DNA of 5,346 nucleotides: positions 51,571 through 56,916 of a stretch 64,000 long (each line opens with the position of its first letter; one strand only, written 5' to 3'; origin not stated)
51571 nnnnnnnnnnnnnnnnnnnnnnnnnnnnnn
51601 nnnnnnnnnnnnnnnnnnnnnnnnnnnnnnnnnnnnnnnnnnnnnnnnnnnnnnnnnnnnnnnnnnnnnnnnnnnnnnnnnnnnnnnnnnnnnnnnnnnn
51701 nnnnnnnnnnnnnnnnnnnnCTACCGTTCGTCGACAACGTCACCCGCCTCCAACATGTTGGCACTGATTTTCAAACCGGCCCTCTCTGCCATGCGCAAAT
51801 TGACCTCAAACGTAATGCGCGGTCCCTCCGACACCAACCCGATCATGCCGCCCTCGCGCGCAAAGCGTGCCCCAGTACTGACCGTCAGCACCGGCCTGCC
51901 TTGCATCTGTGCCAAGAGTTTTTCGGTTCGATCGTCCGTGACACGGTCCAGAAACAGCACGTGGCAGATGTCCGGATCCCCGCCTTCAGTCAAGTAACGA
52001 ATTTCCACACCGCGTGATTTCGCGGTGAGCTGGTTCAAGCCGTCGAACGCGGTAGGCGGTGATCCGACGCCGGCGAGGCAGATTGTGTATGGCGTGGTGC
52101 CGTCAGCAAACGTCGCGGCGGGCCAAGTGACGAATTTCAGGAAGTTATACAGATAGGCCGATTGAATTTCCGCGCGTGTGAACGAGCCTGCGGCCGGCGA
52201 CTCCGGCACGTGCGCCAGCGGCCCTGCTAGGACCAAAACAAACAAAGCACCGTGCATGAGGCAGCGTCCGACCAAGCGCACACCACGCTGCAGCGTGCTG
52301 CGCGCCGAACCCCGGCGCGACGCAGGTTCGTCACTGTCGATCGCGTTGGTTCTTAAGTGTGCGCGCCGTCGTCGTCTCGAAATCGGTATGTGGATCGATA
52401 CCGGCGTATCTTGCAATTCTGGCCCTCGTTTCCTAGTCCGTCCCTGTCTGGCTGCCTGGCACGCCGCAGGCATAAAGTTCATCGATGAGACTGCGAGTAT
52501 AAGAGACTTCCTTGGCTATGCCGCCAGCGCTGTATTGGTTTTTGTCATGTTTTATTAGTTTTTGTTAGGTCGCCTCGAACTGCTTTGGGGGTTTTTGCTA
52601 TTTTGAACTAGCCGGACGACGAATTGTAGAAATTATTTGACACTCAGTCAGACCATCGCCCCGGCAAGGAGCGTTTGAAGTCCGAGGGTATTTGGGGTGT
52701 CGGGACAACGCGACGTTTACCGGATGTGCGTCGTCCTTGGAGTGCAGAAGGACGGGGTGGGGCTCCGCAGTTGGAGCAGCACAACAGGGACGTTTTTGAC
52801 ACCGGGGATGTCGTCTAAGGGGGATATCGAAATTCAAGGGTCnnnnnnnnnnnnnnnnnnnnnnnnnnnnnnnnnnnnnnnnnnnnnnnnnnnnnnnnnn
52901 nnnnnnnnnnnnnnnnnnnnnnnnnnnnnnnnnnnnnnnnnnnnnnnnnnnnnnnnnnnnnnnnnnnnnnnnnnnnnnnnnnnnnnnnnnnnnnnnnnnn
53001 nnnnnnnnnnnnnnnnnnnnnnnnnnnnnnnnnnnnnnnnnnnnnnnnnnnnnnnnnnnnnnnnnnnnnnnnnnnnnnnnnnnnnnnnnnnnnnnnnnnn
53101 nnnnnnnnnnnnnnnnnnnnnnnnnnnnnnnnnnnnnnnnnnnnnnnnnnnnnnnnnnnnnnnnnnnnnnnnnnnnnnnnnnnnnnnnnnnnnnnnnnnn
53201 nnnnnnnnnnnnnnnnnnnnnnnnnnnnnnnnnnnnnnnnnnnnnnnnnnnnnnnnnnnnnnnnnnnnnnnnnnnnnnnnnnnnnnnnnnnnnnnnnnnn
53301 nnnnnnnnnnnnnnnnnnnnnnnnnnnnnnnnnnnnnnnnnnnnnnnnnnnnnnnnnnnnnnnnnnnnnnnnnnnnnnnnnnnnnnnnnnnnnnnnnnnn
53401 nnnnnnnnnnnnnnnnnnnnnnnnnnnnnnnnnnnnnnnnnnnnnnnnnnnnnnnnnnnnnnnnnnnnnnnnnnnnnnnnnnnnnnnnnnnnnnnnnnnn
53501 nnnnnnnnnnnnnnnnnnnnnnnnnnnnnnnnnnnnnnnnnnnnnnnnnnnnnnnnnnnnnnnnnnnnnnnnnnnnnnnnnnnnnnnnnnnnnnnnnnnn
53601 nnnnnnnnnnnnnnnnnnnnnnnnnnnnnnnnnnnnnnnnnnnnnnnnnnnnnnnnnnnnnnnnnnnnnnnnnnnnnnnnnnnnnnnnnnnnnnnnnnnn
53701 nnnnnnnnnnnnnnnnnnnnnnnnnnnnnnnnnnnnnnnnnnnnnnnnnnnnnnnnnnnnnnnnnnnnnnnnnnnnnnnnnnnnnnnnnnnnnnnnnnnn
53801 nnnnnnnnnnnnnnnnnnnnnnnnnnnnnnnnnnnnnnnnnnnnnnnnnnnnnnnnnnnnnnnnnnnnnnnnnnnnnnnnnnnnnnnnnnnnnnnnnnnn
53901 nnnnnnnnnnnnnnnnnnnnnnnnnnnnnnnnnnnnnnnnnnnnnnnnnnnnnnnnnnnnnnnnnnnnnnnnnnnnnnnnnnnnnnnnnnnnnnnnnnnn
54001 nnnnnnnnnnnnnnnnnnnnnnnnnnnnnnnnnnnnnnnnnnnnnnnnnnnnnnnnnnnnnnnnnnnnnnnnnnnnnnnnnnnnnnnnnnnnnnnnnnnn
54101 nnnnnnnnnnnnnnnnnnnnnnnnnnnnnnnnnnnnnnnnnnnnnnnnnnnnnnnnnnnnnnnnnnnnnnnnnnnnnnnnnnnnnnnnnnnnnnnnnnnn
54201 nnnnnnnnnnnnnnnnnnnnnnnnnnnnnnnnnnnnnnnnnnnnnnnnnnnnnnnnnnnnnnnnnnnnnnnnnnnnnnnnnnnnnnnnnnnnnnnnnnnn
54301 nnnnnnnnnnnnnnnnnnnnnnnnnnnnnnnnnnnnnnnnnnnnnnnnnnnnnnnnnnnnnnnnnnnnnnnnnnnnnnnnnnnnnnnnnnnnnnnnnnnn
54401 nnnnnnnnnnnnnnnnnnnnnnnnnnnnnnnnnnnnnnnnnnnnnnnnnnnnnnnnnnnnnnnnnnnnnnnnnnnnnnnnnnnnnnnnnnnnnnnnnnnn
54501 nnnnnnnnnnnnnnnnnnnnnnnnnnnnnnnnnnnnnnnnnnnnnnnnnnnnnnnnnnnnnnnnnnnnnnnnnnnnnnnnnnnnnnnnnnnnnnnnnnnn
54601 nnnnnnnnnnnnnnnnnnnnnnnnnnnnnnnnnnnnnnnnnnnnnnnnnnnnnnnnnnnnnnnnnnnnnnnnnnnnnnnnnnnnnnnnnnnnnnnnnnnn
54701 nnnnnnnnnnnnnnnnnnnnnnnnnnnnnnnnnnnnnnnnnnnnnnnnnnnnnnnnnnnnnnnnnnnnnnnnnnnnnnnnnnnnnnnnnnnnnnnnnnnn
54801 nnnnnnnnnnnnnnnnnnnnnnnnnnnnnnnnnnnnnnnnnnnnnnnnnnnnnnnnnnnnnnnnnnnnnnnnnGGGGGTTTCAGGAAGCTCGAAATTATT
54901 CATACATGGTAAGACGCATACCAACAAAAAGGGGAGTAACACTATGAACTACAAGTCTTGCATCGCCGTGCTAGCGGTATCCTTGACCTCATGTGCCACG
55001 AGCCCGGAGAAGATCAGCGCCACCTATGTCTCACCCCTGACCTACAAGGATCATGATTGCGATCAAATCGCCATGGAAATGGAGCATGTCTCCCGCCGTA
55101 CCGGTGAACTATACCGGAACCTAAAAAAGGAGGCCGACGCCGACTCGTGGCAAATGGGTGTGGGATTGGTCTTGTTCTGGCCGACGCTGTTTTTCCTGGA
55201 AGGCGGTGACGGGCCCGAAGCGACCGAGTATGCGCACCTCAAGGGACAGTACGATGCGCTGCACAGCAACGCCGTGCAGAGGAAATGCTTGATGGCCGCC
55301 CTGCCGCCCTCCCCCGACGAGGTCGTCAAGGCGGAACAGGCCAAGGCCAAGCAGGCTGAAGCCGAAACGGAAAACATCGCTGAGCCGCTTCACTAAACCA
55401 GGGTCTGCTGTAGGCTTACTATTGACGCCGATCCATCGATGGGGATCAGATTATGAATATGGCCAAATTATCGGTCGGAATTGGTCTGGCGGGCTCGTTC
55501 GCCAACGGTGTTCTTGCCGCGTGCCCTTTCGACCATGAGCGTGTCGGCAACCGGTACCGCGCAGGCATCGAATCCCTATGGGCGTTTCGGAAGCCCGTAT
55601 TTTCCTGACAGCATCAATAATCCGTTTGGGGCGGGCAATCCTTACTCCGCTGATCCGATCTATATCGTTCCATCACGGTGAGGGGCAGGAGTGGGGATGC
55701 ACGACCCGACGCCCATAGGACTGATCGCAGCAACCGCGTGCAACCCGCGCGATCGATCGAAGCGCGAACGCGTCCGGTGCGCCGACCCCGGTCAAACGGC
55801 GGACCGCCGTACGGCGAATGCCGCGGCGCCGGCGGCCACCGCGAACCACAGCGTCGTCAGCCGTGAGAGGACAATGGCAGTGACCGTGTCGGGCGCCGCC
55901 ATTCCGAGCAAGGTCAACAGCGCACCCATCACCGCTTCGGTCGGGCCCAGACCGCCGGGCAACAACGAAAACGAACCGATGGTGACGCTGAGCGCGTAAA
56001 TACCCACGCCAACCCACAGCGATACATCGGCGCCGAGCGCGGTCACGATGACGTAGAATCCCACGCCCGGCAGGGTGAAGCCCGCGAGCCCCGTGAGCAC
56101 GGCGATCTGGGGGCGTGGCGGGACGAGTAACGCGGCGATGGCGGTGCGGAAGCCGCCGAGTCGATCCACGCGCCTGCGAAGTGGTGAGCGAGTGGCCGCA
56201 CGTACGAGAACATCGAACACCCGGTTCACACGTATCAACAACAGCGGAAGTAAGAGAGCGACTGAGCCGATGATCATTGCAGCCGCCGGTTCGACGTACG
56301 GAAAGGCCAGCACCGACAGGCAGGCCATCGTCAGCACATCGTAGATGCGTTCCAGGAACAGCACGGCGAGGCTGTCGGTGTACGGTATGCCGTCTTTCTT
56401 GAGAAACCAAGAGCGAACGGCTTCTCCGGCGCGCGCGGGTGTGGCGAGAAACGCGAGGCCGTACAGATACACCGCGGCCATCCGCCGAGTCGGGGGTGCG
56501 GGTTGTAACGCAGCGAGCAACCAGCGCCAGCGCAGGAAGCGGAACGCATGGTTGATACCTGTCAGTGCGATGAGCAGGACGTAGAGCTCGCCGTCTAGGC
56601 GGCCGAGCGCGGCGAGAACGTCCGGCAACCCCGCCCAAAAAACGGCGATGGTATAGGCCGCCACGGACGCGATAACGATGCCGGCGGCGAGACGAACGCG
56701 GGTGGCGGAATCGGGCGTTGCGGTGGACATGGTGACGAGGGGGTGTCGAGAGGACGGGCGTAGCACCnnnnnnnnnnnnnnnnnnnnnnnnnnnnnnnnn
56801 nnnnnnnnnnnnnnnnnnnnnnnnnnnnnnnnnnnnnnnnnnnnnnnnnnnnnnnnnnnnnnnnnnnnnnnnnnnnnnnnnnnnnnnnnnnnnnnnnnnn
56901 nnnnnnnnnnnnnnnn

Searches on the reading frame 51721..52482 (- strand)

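Call 93: search_protein_families(library=pfam, proteins=[window:51721-52482:-], max_evalue=0.0001)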
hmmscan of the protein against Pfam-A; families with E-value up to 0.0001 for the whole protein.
window:51721-52482:- (253 aa): 1 family
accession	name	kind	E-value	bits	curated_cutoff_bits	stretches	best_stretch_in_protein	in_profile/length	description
PF13689.11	DUF4154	-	8.1e-36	123.7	24.9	1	105-245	2-140/143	YfiR/HmsC-like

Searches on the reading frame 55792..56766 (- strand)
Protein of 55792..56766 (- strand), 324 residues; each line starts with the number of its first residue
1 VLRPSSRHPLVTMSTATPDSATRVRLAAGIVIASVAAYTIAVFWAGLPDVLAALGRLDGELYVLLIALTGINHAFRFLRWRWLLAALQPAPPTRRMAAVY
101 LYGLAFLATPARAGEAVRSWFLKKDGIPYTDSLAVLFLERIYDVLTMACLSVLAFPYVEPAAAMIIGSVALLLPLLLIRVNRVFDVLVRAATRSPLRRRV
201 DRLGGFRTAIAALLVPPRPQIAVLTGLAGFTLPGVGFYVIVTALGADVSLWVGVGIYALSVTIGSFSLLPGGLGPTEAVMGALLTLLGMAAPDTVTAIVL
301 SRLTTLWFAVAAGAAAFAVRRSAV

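Call 93: search_protein_families(library=pfam, proteins=[window:55792-56766:-], max_evalue=0.0001)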
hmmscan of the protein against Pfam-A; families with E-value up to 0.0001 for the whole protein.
window:55792-56766:- (324 aa): 1 family
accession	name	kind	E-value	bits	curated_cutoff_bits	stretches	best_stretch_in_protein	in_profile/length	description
PF03706.18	LPG_synthase_TM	-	1.8e-38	133.2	33.4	1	31-313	1-302/302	Lysylphosphatidylglycerol synthase TM region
